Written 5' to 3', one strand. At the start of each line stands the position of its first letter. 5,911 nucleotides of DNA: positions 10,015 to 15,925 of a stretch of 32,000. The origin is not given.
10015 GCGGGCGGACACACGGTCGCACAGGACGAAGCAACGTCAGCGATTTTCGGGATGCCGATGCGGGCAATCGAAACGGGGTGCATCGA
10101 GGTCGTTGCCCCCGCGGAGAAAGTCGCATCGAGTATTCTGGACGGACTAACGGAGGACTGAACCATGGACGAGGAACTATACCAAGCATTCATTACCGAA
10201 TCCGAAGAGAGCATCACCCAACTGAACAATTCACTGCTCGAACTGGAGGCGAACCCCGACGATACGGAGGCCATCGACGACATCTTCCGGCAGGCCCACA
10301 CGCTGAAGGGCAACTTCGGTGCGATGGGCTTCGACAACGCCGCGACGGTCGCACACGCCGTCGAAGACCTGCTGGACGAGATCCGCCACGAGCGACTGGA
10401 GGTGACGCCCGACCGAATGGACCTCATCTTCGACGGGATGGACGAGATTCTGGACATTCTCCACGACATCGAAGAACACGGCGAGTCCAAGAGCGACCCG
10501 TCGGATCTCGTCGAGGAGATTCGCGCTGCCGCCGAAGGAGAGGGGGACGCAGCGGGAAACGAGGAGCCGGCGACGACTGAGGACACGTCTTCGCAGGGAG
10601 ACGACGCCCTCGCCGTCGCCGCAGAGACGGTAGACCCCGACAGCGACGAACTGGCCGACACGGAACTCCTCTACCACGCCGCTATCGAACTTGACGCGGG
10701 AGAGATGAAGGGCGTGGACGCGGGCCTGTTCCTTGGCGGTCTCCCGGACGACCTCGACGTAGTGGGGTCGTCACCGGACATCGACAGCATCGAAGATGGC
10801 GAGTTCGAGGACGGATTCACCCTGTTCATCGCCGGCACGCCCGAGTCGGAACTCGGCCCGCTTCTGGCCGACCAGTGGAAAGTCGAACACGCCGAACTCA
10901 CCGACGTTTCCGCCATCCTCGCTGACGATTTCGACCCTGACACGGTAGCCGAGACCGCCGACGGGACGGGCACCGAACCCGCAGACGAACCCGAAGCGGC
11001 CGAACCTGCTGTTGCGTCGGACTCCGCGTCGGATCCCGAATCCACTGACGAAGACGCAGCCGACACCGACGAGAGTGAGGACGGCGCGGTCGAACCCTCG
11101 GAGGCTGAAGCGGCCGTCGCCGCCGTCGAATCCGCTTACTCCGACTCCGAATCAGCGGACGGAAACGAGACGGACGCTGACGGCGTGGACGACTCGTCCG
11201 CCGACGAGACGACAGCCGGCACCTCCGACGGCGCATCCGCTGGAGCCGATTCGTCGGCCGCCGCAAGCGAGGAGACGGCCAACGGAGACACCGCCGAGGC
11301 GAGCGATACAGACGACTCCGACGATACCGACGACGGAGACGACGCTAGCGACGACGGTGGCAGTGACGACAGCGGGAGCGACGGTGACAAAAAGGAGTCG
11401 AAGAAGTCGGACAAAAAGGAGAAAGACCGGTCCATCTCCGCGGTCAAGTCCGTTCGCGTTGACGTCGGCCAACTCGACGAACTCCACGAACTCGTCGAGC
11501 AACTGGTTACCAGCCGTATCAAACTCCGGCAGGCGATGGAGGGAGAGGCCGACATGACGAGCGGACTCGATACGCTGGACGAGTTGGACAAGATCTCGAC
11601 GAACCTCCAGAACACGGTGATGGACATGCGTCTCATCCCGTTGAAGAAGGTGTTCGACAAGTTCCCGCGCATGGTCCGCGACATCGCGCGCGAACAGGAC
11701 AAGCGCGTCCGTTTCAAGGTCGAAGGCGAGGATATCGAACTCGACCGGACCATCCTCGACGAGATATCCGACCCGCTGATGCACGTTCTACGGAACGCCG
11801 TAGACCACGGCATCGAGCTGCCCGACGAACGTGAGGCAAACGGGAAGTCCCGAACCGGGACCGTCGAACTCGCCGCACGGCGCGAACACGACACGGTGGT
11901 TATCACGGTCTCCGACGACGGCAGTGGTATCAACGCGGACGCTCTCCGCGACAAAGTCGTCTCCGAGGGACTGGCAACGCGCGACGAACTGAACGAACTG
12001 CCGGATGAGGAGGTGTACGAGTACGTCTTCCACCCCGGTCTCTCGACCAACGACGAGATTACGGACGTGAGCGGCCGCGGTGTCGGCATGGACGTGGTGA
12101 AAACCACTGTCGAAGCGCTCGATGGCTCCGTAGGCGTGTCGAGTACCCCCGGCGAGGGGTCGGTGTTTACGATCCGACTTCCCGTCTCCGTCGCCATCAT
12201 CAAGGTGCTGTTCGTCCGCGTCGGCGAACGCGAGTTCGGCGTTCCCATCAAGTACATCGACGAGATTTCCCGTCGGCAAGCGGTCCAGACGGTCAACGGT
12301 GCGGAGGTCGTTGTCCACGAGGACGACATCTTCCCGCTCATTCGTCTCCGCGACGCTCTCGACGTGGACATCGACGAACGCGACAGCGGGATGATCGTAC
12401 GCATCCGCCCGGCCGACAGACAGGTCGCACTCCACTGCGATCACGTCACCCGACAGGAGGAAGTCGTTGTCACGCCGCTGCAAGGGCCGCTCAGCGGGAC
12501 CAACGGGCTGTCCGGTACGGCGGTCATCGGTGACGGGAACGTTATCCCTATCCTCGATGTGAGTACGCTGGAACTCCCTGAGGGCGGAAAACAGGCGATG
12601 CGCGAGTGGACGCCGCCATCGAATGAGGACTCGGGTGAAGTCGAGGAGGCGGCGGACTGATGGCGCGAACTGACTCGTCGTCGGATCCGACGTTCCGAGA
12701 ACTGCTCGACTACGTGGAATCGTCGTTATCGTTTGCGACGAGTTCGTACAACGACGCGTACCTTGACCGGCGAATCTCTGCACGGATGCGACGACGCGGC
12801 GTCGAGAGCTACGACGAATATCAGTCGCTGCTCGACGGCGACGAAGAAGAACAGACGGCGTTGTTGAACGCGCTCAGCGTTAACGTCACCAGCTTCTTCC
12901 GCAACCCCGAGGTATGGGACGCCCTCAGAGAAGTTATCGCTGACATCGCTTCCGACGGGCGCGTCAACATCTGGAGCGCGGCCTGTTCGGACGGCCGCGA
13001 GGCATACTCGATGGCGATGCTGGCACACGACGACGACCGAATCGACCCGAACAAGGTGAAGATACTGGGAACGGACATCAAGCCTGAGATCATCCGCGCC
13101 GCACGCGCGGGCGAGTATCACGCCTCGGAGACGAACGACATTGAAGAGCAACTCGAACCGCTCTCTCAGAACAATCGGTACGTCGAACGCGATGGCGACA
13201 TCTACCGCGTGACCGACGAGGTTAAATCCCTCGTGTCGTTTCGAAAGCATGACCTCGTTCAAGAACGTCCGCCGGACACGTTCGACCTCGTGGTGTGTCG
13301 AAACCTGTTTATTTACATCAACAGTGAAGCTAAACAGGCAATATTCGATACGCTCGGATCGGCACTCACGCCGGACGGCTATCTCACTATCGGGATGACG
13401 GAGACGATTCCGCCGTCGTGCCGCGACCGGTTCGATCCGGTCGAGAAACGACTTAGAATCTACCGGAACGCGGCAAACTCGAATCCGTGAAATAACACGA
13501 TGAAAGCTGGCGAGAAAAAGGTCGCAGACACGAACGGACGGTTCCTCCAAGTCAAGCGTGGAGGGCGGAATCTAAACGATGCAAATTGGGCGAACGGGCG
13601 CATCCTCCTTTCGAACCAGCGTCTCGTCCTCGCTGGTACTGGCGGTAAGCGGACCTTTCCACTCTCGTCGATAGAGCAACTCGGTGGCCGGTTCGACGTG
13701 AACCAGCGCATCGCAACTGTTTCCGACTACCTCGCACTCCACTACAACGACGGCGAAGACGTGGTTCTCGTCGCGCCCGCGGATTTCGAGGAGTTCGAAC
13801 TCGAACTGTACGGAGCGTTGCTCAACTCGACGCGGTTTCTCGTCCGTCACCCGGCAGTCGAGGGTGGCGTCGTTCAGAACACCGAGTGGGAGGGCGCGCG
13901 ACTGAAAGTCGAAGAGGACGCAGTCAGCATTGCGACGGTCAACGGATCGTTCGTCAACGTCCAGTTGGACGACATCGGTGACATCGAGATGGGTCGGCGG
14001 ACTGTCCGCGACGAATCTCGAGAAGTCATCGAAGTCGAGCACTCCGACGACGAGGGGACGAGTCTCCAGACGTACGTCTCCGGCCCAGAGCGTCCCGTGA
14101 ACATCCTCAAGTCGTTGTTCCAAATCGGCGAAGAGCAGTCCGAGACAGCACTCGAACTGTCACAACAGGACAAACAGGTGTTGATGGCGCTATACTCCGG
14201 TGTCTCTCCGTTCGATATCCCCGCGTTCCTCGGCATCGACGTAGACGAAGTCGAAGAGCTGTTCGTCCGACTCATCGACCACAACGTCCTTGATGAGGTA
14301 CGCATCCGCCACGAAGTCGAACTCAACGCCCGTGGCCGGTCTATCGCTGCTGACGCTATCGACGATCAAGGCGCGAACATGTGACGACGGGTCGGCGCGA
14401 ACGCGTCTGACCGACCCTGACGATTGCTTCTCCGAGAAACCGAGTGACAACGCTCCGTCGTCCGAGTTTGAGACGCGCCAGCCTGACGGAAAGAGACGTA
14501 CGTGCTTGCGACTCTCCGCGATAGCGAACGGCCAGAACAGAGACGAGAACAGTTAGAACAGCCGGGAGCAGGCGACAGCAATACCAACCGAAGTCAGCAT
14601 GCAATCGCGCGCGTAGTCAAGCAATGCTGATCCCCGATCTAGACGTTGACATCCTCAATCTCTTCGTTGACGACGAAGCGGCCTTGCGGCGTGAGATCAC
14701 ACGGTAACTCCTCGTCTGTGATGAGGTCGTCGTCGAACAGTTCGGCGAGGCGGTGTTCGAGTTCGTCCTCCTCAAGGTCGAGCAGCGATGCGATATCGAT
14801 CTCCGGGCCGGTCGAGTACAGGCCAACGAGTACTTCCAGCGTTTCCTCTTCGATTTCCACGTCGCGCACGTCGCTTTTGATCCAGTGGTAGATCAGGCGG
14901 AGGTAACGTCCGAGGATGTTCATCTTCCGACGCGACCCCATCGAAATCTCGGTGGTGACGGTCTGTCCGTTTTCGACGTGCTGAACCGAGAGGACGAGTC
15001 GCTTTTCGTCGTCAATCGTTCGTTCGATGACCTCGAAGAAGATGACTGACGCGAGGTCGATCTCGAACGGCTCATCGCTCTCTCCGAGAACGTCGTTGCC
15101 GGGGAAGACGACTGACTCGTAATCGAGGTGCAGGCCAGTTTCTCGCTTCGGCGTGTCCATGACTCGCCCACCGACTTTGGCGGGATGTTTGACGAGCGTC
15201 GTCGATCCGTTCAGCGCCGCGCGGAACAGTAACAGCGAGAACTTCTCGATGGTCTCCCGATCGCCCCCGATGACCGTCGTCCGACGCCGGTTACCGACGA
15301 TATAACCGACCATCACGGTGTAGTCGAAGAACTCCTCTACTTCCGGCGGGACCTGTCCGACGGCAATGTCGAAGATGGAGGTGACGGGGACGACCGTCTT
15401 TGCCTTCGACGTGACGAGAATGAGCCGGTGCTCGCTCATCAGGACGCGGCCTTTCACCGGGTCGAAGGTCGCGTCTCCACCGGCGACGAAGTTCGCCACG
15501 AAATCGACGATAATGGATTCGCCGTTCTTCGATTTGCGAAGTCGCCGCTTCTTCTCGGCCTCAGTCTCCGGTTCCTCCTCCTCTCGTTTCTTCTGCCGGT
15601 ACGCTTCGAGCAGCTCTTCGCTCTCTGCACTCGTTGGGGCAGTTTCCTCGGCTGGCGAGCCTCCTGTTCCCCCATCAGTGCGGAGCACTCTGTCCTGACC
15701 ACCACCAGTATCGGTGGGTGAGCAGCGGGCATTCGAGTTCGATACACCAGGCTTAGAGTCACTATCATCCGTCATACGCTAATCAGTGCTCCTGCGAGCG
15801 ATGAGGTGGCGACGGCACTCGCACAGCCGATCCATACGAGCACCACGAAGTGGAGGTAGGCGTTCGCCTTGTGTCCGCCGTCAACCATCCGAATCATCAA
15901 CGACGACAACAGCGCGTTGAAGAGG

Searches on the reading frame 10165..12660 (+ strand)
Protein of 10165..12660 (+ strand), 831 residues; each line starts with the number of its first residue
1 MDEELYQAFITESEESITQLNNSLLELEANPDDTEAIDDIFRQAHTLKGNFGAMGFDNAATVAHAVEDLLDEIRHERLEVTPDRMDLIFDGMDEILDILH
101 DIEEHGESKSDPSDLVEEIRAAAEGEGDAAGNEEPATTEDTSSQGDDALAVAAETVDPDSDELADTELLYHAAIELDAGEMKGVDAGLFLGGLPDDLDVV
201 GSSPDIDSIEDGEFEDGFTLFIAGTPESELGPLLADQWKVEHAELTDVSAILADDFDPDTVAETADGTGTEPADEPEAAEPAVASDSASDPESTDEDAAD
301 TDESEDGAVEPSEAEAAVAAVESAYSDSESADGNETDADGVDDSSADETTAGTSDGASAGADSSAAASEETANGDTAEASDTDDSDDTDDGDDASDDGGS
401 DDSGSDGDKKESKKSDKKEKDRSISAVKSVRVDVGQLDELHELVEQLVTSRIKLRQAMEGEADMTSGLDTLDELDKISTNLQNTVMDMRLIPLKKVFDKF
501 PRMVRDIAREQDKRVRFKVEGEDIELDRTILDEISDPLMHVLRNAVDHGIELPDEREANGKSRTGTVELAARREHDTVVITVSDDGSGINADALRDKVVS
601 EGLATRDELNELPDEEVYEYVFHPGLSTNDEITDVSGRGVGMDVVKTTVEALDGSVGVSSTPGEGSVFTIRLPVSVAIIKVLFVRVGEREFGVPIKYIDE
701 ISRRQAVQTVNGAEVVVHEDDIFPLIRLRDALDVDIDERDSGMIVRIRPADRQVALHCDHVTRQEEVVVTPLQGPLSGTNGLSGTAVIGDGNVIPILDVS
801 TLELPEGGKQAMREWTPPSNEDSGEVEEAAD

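Call 34: search_protein_families(library=pfam, proteins=[window:10165-12660:+], max_evalue=0.001)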
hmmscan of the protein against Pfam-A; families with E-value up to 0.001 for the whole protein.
window:10165-12660:+ (831 aa): 5 families
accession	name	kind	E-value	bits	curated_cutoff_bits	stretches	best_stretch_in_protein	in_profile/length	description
PF01584.24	CheW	-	2.4e-19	69.8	23.5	1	681-802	2-133/138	CheW-like domain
PF02518.31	HATPase_c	-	8.7e-19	68.4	26.4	1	535-674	3-109/111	Histidine kinase-, DNA gyrase B-, and HSP90-like ATPase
PF01627.28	Hpt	-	3.3e-16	59.7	24.6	1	4-95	1-81/84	Hpt domain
PF07194.16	P2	-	4.6e-10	39.9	23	1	170-246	2-80/81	P2 response regulator binding domain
PF02895.20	H-kinase_dim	-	8.5e-07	29.8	23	1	428-488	2-68/68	Signal transducing histidine kinase, homodimeric domain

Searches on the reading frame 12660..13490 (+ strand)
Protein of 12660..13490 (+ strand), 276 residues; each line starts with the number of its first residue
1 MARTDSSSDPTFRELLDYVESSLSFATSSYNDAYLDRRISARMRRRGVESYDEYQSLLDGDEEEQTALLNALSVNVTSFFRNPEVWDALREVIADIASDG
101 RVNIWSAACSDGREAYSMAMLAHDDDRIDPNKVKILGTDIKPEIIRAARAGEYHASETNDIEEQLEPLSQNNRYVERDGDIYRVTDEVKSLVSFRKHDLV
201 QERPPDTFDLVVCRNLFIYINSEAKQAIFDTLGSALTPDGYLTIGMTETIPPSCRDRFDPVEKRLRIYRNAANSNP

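Call 34: search_protein_families(library=pfam, proteins=[window:12660-13490:+], max_evalue=0.001)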
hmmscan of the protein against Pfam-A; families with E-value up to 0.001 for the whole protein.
window:12660-13490:+ (276 aa): 5 families
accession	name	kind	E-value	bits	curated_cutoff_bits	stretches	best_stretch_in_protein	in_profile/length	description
PF01739.24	CheR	-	2.3e-48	164.6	27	1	75-263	1-191/195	CheR methyltransferase, SAM binding domain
PF03705.20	CheR_N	-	6e-12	45.5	27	1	12-61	3-52/53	CheR methyltransferase, all-alpha domain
PF08242.18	Methyltransf_12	-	9.5e-07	29.9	30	1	174-242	64-98/98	Methyltransferase domain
PF13649.12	Methyltransf_25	-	1.9e-05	25.7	27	0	192-240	48-97/97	Methyltransferase domain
PF13847.12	Methyltransf_31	-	0.00024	21.3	27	0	192-245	56-110/145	Methyltransferase domain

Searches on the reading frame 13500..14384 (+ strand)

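Call 34: search_protein_families(library=pfam, proteins=[window:13500-14384:+], max_evalue=0.001)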
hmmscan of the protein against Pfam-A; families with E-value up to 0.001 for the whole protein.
window:13500-14384:+ (294 aa): 1 family
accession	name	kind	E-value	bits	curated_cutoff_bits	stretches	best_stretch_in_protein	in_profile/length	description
PF04283.17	CheF-arch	-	4.7e-79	265.6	25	1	7-212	1-217/218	Chemotaxis signal transduction system protein F from archaea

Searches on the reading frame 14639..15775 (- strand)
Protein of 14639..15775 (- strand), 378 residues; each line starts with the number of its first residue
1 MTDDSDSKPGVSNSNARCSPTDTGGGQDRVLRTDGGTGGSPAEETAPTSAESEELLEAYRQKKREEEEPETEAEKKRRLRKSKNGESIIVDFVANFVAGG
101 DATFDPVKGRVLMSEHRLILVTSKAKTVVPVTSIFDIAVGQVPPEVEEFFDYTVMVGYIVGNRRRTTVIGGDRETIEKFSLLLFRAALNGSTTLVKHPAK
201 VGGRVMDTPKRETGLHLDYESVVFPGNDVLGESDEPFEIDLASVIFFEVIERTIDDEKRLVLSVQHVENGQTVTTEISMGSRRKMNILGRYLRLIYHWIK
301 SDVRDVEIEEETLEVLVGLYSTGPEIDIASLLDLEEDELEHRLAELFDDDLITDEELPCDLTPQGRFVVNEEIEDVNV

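Call 34: search_protein_families(library=pfam, proteins=[window:14639-15775:-], max_evalue=0.001)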
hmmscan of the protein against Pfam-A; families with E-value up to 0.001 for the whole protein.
window:14639-15775:- (378 aa): 1 family
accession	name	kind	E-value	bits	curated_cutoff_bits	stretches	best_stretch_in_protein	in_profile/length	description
PF04283.17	CheF-arch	-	3.3e-48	164.7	25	1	89-295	2-215/218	Chemotaxis signal transduction system protein F from archaea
